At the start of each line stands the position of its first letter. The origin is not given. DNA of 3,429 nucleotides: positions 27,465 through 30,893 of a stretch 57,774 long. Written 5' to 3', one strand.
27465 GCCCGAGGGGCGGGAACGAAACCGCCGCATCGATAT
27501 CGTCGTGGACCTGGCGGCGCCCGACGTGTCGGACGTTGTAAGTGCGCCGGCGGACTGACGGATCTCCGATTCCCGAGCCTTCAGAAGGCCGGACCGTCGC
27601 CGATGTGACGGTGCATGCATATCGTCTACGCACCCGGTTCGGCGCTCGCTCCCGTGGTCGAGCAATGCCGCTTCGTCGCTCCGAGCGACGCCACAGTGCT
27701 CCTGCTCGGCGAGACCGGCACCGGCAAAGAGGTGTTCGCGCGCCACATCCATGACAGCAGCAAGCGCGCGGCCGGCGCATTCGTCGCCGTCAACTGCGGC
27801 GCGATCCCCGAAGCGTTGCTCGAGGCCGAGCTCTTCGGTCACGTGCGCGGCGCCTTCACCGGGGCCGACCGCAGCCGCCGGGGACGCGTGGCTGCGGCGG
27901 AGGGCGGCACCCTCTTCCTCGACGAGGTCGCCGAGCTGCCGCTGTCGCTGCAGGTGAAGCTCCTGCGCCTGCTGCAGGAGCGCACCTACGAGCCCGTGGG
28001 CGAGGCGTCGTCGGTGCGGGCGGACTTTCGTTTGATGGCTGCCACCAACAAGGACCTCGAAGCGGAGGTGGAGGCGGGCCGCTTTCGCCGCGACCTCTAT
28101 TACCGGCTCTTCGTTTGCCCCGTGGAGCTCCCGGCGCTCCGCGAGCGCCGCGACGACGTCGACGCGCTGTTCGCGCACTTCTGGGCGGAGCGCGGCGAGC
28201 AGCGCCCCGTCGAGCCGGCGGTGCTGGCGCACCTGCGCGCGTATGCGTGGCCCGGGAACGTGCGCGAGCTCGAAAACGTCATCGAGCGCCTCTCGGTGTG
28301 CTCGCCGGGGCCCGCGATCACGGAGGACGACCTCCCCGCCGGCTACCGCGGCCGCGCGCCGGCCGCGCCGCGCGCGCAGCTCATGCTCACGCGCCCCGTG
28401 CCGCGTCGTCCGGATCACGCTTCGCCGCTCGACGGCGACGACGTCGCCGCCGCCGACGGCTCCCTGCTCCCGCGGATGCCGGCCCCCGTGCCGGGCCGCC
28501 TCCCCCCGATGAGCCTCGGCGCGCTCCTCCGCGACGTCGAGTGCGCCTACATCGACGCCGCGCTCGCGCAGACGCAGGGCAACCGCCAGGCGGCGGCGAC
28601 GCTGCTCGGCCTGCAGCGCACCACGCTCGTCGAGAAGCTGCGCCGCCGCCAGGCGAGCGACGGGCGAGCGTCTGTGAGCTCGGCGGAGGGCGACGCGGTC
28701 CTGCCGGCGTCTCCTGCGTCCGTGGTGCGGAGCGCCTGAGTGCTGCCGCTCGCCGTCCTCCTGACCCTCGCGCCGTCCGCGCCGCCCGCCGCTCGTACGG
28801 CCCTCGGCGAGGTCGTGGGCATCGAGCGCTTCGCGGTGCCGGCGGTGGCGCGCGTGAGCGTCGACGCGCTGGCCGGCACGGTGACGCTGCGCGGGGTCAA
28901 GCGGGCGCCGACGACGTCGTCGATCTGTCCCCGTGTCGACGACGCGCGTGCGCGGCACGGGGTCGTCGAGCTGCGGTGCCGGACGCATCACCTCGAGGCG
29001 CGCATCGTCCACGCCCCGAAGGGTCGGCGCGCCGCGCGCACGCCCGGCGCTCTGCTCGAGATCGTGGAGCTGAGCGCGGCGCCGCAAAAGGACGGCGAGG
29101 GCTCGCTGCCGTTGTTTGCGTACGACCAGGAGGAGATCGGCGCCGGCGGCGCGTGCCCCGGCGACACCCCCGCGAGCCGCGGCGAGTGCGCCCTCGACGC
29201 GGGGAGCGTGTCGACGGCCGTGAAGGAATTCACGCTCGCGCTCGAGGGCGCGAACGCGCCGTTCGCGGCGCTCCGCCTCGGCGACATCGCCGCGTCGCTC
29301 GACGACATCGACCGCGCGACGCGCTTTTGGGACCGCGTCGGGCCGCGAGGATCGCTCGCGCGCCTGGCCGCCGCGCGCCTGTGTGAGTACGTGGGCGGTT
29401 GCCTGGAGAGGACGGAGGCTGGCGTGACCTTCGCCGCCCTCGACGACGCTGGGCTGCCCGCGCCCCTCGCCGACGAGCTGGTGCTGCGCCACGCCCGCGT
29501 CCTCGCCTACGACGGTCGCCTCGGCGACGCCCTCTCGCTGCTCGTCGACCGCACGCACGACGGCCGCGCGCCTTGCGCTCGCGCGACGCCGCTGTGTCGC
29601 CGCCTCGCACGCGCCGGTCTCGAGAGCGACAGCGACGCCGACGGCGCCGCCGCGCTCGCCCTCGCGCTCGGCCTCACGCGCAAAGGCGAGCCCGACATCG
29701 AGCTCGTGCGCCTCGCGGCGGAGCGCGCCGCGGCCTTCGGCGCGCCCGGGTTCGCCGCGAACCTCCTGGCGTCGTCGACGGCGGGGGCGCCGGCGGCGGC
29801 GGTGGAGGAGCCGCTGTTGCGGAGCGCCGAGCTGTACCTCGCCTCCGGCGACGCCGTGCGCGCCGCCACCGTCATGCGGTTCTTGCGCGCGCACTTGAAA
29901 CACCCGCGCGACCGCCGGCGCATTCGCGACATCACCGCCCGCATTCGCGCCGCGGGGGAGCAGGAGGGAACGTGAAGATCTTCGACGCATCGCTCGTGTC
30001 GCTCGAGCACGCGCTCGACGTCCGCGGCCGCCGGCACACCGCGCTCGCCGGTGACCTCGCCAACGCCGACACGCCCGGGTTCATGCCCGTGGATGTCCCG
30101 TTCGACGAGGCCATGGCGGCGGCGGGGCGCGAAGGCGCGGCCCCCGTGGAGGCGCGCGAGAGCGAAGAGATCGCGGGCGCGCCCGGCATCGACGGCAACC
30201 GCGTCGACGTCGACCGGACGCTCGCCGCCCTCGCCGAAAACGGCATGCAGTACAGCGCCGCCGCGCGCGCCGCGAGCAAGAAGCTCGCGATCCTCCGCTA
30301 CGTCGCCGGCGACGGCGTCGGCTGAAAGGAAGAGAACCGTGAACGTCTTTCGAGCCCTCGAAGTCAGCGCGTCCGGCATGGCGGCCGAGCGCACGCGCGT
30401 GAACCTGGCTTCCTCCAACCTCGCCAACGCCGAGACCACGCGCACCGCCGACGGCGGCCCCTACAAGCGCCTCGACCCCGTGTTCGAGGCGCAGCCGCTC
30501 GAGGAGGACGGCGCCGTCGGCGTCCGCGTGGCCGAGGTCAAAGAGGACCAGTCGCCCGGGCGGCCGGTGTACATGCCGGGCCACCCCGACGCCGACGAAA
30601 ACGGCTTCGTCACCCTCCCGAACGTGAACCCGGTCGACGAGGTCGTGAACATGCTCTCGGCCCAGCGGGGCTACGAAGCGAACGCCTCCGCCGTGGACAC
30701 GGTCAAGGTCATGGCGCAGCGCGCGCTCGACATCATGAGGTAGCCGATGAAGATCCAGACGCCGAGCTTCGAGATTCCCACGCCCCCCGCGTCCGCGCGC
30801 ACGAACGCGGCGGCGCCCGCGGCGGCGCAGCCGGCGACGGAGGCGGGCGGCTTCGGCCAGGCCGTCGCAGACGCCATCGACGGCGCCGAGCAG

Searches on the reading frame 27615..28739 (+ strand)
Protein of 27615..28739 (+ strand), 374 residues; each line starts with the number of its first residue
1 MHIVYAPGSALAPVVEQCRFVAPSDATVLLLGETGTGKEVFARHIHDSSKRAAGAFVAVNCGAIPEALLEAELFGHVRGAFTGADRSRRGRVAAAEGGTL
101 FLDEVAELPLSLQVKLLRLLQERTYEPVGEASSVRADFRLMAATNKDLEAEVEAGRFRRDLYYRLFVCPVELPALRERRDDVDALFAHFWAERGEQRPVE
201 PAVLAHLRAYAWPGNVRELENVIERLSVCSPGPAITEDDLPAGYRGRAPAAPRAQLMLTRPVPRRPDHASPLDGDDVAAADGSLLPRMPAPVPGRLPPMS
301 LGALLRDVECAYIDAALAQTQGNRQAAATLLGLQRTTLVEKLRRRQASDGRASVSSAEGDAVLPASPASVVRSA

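Call 8: search_protein_families(library=pfam, proteins=[window:27615-28739:+], max_evalue=0.01)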
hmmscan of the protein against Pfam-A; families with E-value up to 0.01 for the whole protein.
window:27615-28739:+ (374 aa): 8 families
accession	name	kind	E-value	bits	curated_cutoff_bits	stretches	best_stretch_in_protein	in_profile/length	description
PF00158.32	Sigma54_activat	-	7.4e-67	224.7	20.2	1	10-170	7-167/168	Sigma-54 interaction domain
PF25601.1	AAA_lid_14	-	2.3e-20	72.7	27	1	176-253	1-83/87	AAA+ ATPase lid domain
PF14532.12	Sigma54_activ_2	-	1.8e-17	64.3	25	1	20-175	16-138/138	Sigma-54 interaction domain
PF02954.25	HTH_8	-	1.3e-12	47.7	22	1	305-344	2-41/42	Bacterial regulatory protein, Fis family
PF07728.20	AAA_5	-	8.6e-11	42.4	22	1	28-146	2-123/139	AAA domain (dynein-related subfamily)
PF01078.27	Mg_chelatase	-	0.00036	20.4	20.3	0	83-145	93-157/207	Magnesium chelatase, subunit ChlI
PF13191.12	AAA_16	-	0.0021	19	32.6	1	26-120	25-120/167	AAA ATPase domain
PF00004.35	AAA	-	0.0034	18.3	21.2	1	28-162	1-128/131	ATPase family associated with various cellular activities (AAA)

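Call 9: search_protein_families(library=ncbifam, proteins=[window:27615-28739:+], max_evalue=0.01)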
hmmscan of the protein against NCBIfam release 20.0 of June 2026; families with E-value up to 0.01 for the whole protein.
window:27615-28739:+ (374 aa): 31 families (the best 25 are shown)
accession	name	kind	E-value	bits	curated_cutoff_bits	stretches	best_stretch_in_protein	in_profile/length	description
NF038308.1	RNA_repair_RtcR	equivalog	1.6e-92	311.1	650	1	12-341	190-512/530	RNA repair transcriptional activator RtcR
TIGR01817.1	nifA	equivalog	2.2e-90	304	528.85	1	7-241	201-439/534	nif-specific transcriptional activator NifA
NF041552.1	TF_PrdR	equivalog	6e-89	298.9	795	2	13-242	278-512/577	sigma-54 dependent transcriptional regulator PrdR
TIGR01818.1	ntrC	equivalog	1.2e-88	297.9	558.6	1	22-343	154-461/463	nitrogen regulation protein NR(I)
NF008469.0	PRK11361.1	equivalog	9.7e-88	294.9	714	1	13-248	154-394/461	acetoacetate metabolism transcriptional regulator AtoC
NF003451.0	PRK05022.1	equivalog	2.7e-87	293.7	476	1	13-344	201-507/512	nitric oxide reductase transcriptional regulator NorR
TIGR02915.1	PEP_resp_reg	equivalog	2.1e-83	280.7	502.6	1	11-243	148-385/445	PEP-CTERM-box response regulator transcription factor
NF050807.1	TransRegFlbDCaul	equivalog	1.4e-81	274.7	750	1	9-243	125-364/454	sigma-54-dependent transcriptional regulator FlbD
TIGR02329.1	propionate_PrpR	equivalog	2.9e-80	270.4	499.2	2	14-229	224-449/526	propionate catabolism operon regulatory protein PrpR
NF007689.0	PRK10365.1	equivalog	9.9e-79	265.2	760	1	9-242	146-384/441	sigma-54-dependent response regulator transcription factor ZraR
NF041946.1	LuxO_transreg_Vib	equivalog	2.9e-76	257.1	800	1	21-346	152-461/463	quorum-sensing sigma-54 dependent transcriptional regulator LuxO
NF011953.0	PRK15424.1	equivalog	1.8e-75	254.6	703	1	10-346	227-535/538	propionate catabolism operon regulatory protein PrpR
NF011695.0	PRK15115.1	equivalog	2.9e-73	247.1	763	1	12-238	145-376/445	two-component system response regulator GlrR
TIGR02974.1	phageshock_pspF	equivalog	2.1e-72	244.2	443.55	1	10-344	7-335/336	phage shock protein operon transcriptional activator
NF011958.0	PRK15429.1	equivalog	6.1e-71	239.9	830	1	9-232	386-614/692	formate hydrogenlyase transcriptional activator FlhA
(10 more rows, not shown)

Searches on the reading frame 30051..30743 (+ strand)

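Call 29: search_protein_families(library=pfam, proteins=[window:30051-30743:+], max_evalue=0.001)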
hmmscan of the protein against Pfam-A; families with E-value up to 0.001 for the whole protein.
window:30051-30743:+ (230 aa): 2 families
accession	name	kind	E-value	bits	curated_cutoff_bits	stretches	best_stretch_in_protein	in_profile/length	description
PF06429.18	Flg_bbr_C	-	4.7e-14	52.1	23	1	184-227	2-45/46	Flagellar basal body rod FlgEFG protein C-terminal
PF00460.25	Flg_bb_rod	-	2.5e-06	27.8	20.7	1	103-130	1-28/31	Flagella basal body rod protein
